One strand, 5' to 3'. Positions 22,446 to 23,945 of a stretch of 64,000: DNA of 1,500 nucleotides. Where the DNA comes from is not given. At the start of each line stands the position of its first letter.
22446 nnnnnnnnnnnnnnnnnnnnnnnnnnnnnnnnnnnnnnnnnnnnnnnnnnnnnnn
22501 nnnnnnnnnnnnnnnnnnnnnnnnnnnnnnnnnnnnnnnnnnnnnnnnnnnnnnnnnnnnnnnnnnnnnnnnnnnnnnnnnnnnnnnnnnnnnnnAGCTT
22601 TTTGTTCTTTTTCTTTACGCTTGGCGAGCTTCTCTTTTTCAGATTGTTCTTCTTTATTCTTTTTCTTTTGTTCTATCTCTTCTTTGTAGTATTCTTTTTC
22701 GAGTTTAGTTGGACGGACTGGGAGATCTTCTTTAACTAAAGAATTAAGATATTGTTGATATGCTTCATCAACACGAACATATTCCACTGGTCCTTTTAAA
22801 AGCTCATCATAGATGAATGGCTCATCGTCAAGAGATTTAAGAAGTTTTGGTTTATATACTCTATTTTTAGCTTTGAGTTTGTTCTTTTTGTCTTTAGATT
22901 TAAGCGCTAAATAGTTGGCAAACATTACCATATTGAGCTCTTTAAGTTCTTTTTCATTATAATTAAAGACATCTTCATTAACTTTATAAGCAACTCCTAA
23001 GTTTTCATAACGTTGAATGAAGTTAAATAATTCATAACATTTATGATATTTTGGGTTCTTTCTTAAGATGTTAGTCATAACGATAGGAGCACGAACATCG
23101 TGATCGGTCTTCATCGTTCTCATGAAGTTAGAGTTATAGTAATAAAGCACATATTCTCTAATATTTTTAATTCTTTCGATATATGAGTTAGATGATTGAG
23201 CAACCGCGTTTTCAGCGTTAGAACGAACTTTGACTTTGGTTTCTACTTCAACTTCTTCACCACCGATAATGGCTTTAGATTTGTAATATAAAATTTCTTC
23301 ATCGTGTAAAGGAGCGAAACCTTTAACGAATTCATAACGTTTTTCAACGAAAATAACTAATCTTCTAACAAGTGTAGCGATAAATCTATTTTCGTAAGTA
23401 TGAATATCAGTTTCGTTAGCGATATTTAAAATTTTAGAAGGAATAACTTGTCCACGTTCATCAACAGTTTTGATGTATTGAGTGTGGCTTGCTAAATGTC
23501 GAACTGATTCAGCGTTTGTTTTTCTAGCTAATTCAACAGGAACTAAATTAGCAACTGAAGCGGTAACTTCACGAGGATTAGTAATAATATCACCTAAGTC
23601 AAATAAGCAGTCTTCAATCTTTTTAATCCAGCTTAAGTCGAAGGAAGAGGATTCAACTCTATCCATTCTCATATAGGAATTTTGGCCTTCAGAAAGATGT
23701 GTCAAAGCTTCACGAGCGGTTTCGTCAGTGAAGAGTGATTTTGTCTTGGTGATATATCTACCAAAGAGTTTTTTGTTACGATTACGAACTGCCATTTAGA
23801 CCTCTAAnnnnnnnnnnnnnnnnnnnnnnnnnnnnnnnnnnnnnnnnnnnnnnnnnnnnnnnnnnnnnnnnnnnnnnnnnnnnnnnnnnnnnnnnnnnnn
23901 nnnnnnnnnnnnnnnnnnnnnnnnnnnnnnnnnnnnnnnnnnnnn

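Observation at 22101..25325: Membrane-anchored McrB-family GTPase plus acidic coiled-coil partner embedded in a secretion operon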

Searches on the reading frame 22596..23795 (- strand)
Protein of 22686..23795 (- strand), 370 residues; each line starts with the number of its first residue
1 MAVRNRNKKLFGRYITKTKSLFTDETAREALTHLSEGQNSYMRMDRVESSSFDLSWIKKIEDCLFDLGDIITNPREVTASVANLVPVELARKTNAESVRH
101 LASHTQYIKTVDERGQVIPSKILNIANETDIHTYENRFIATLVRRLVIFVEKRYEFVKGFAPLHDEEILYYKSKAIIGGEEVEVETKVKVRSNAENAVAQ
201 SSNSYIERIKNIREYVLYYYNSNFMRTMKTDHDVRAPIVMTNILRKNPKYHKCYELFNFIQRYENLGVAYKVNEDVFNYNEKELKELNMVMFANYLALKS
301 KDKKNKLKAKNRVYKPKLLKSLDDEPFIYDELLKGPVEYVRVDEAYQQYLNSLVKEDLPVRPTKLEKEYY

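Call 11: find_homologous_proteins(query=window:22686-23795:-)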
Query window:22686-23795:- (370 aa): 275 proteins with E <= 0.001 among 2960 candidates; the best 120 are listed.
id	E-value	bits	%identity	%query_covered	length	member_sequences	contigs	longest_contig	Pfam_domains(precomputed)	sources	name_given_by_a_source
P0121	3.1e-238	807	100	100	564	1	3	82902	-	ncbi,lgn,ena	-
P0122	1.0e-234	796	98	100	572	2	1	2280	-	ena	-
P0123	1.2e-234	795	98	100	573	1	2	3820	-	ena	-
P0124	2.5e-234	794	98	100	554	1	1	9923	-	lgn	-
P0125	2.7e-234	794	98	100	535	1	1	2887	-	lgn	-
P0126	7.0e-234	793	98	100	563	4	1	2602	-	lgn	-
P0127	8.0e-234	793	98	100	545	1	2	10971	-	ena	-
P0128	8.0e-234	793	98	100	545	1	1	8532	-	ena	-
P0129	1.5e-233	792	98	100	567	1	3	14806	-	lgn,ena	-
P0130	2.1e-233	791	98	100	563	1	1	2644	-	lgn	-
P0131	1.9e-168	578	71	99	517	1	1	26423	-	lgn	-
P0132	3.3e-162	557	65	97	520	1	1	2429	-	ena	-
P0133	3.0e-155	534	64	99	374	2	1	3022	-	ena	-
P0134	5.3e-153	527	64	100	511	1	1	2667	-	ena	-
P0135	6.8e-153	527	62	99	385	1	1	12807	PF09823.16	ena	-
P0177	1.3e-126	440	54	99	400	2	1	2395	PF09823.16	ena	-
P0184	3.1e-124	433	52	98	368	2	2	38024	PF09823.16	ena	-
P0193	2.2e-121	423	51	96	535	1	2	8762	PF09823.16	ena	-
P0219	1.1e-115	404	51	98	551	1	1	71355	PF09823.16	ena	-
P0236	2.3e-112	393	50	98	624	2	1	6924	PF09823.16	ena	-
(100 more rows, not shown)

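Call 14: search_solved_structures(query=A1, max_evalue=10, show_alignments=2)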
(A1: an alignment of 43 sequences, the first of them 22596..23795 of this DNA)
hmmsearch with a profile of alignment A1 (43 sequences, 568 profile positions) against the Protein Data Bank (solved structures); distinct sequences matched with E-value up to 10: 12.
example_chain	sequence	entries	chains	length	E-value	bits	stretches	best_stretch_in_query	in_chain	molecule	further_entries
5apo_y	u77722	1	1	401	0.14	14.2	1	397-499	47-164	CYTOPLASMIC 60S SUBUNIT BIOGENESIS FACTOR REI1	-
6rzz_u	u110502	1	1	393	0.18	13.8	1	397-499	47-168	Cytoplasmic 60S subunit biogenesis factor REI1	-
9dhc_A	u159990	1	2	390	0.22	13.5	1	164-230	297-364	Retinoblastoma-associated protein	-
5apn_y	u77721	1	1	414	0.31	13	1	397-499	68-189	Cytoplasmic 60S subunit biogenesis factor REI1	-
1gux_B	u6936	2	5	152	0.81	11.6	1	164-230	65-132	RETINOBLASTOMA PROTEIN | RETINOBLASTOMA-ASSOCIATED PROTEIN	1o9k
8vvp_V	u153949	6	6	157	1.7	10.5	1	338-455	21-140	uL24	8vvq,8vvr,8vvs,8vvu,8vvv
9tg8_A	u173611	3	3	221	1.8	10.4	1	344-478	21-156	Drebrin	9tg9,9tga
6n2y_b2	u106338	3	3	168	4.6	9.1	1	407-487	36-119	ATP synthase subunit b | Bacillus PS3 ATP synthase subunit b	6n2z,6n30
7emf_O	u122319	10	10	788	6.5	8.6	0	366-494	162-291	Mediator of RNA polymerase II transcription subunit 15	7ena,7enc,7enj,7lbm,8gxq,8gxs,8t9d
4aez_C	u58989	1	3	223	7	8.5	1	325-407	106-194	MITOTIC SPINDLE CHECKPOINT COMPONENT MAD3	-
9jc1_A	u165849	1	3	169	9.5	8.1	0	407-488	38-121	ATP synthase subunit b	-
5aj3_d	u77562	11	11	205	9.7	8.1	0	335-453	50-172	MITORIBOSOMAL PROTEIN MS26, MRPS26 | Mitochondrial ribosomal protein S26 | 28S ribosomal protein S26, mitochondrial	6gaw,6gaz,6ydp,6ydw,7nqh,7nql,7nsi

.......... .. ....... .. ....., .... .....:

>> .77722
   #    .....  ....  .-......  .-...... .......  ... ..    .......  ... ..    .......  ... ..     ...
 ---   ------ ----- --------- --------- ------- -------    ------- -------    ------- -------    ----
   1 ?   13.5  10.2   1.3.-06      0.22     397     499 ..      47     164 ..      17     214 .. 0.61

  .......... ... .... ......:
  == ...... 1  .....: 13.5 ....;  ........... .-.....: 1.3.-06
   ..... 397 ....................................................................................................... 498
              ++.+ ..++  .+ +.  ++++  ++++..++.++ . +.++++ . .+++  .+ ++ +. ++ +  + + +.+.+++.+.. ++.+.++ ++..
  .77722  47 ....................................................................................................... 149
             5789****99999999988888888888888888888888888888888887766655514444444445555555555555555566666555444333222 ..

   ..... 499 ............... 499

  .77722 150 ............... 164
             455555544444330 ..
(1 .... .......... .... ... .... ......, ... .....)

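Call 15: search_protein_families(library=pfam, alignment_id=A1, max_evalue=0.01)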
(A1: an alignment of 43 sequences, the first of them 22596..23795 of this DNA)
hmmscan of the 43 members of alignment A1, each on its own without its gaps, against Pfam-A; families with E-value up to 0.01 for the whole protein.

A. member 1, window:22596-23795:- (400 aa): 0 families

B. families by the number of members that match (of 43 scanned): 3 families
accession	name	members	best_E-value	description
PF09823.15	DUF2357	9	2.3e-08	Domain of unknown function (DUF2357)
PF15852.10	DUF4724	1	0.0046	Domain of unknown function (DUF4724)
PF15268.11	Dapper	1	0.007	Dapper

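Call 16: search_protein_families(library=pfam, proteins=[P0135, P0184, P0193, P0219, P0236, P0177], max_evalue=0.1)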
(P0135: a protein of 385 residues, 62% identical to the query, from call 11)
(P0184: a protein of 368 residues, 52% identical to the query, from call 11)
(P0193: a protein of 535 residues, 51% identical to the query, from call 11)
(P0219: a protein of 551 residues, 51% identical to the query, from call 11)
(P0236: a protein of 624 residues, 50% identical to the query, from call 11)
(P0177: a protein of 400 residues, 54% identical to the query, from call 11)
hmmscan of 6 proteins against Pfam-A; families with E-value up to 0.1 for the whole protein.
P0135 (385 aa): 2 families
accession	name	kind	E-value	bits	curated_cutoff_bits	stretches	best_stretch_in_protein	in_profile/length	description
PF09823.15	DUF2357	-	1.8e-07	31.1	23.3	1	16-157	44-188/251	Domain of unknown function (DUF2357)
PF07818.18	HCNGP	-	0.097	13.7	26.3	0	219-243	26-50/94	HCNGP-like protein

P0184 (368 aa): 1 family
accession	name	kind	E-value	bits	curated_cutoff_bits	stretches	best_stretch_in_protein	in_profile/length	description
PF09823.15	DUF2357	-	2.3e-08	34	23.3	1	11-161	38-191/251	Domain of unknown function (DUF2357)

P0193 (535 aa): 3 families
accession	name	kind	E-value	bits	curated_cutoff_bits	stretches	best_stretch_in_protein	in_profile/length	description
PF09823.15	DUF2357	-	4.4e-08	33.1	23.3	1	61-154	95-189/251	Domain of unknown function (DUF2357)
PF16476.10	DUF5053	-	0.049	13.8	26.6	0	370-392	48-70/71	Domain of unknown function (DUF5053)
PF07400.16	IL11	-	0.062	13.3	25.8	0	374-447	55-126/170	Interleukin 11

P0219 (551 aa): 1 family
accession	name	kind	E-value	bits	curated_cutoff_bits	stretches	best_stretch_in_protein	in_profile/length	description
PF09823.15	DUF2357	-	2.3e-06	27.5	23.3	1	55-155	89-190/251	Domain of unknown function (DUF2357)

P0236 (624 aa): 2 families
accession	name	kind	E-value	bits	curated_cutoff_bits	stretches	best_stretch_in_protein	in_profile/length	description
PF09823.15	DUF2357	-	5.2e-07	29.6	23.3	1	53-154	86-189/251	Domain of unknown function (DUF2357)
PF08439.15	Peptidase_M3_N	-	0.068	13.8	25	0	398-445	8-53/70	Oligopeptidase F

P0177 (400 aa): 3 families
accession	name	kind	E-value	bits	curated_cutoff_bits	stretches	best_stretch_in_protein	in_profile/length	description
PF09823.15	DUF2357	-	6e-06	26.1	23.3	1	32-161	57-192/251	Domain of unknown function (DUF2357)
PF14412.12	AHH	-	0.053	14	22.3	0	350-399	57-106/111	A nuclease family of the HNH/ENDO VII superfamily with conserved AHH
PF15465.11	DUF4634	-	0.082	13.6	27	0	248-298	29-78/131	Domain of unknown function (DUF4634)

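Call 23: predict_structure(alignment_id=A1)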
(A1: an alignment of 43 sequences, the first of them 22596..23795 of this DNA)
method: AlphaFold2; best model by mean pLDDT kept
length: 400 residues; sequences in the alignment: 43
mean_pLDDT: 77.0   pTM: 0.55
mean pLDDT of the five models: 77.0, 75.6, 75.0, 65.3, 63.5
residues with pLDDT >= 90: 69; 70-90: 246; 50-70: 64; < 50: 21
segments of 3 or more residues with pLDDT < 50: 318-338
pLDDT, mean of each block of 10 residues (from residue 1): 69 82 80 82 82 88 93 83 70 57 65 76 74 91 93 84 79 80 80 77 86 93 90 83 90 93 83 80 83 81 63 56 39 43 66 64 72 76 75 76
secondary structure, 60 per line:
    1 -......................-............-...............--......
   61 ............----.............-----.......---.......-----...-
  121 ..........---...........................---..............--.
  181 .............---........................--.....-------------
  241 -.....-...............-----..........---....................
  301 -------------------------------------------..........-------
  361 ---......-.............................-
elements in order: H2-23 H25-36 E38-52 H55-72 E77-86 H95-101 E108-111 E117-119 E121-130 H134-160 E164-177 E180-193 H197-220 H223-227 H242-246 H248-262 E268-277 H281-300 H344-353 H364-369 H371-399

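Call 29: fold_search(model_id=the predicted structure, library=pdb)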
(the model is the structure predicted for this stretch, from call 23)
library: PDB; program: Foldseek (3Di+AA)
matches with E <= 10: 468; with E <= 0.001: 0
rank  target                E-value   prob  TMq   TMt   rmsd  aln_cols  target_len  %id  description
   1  9i2q_C                1.3e-01  0.08  0.12  0.10  32.4       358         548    8  Wzc-K540M-3YE MgADP C1 (released 2025-04-30)
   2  7eo9                  1.3e-01  0.07  0.10  0.11  27.9       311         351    9  Crystal structure of KIF1A Motor-Neck domain with ADP-Mg-AlFx (released 2021-12-29)
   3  4qg5_B                1.8e-01  0.04  0.06  0.04  32.3       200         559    8  Crystal structure of phosphoglucomutase from Leishmania major at 3.5 angstrom resolution (released 2015-05-27)
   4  4mt4_B                2.3e-01  0.06  0.12  0.11  38.7       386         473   11  Crystal structure of the Campylobacter jejuni CmeC outer membrane channel (released 2014-09-24)
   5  9a2x_MODEL_1_A        2.4e-01  0.11  0.13  0.11  43.9       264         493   12  Model of E. coli TolC by in-cell photo-crosslinking MS and deep learning (released 2023-02-24)
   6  4ojc_A                2.4e-01  0.07  0.09  0.08  19.7       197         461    7  Crystal structure of the wild-type full-length trimeric ectodomain of the C. elegans fusion protein EFF-1 (released 2014-05-14)
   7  1kfi_A                2.4e-01  0.06  0.07  0.05  31.2       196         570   11  Crystal Structure of the Exocytosis-Sensitive Phosphoprotein, pp63/Parafusin (phosphoglucomutase) from Paramecium (released 2002-01-16)
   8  9i2q_B                2.7e-01  0.06  0.12  0.09  32.2       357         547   10  Wzc-K540M-3YE MgADP C1 (released 2025-04-30)
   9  4gkr_A                2.7e-01  0.04  0.08  0.10  32.6       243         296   13  Structure of the C-terminal motor domain of Kar3 from Candida glabrata (released 2012-10-03)
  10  7eob                  2.7e-01  0.04  0.10  0.11  27.8       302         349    9  Crystal structure of KIF1A Motor-Neck domain E239K mutant with ADP-Mg-AlFx (released 2021-12-29)
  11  1kfq_A                2.9e-01  0.06  0.07  0.05  31.8       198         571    8  Crystal Structure of Exocytosis-Sensitive Phosphoprotein, pp63/parafusin (Phosphoglucomutse) from Paramecium. OPEN FOR (released 2002-01-16)
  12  7nib_C                3.4e-01  0.04  0.11  0.08  32.7       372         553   10  Wzc-K540M-4YE C1 (released 2021-08-25)
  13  5w2i                  3.6e-01  0.05  0.09  0.12  26.9       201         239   12  Crystal structure of the core catalytic domain of human inositol phosphate multikinase soaked with C4-analogue of PtdIns (released 2017-09-13)
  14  9ijj_d                3.8e-01  0.04  0.10  0.08  32.5       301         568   10  In situ structure of the central apparatus in mouse sperm axoneme. (released 2025-06-04)
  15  4oje_H                4.0e-01  0.06  0.09  0.08  19.8       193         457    8  Crystal structure of a C-terminally truncated trimeric ectodomain of the C. elegans fusion protein EFF-1 (released 2014-05-14)
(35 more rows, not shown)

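Call 70: list_cluster_members(proteins=[P0121, P0001])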
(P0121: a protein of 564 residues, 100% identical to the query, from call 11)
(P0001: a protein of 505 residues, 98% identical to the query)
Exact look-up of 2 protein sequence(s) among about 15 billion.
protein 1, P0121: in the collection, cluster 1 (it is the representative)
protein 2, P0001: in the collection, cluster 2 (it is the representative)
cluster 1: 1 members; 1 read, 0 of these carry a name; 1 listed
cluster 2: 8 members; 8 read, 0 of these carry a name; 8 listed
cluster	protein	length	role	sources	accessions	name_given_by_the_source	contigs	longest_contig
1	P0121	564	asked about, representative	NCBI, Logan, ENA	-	-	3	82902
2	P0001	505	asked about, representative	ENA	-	-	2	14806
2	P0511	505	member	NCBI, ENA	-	-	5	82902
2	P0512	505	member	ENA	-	-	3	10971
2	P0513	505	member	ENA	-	-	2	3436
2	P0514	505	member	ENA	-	-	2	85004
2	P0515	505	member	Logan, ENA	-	-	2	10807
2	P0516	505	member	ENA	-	-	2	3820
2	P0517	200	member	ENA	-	-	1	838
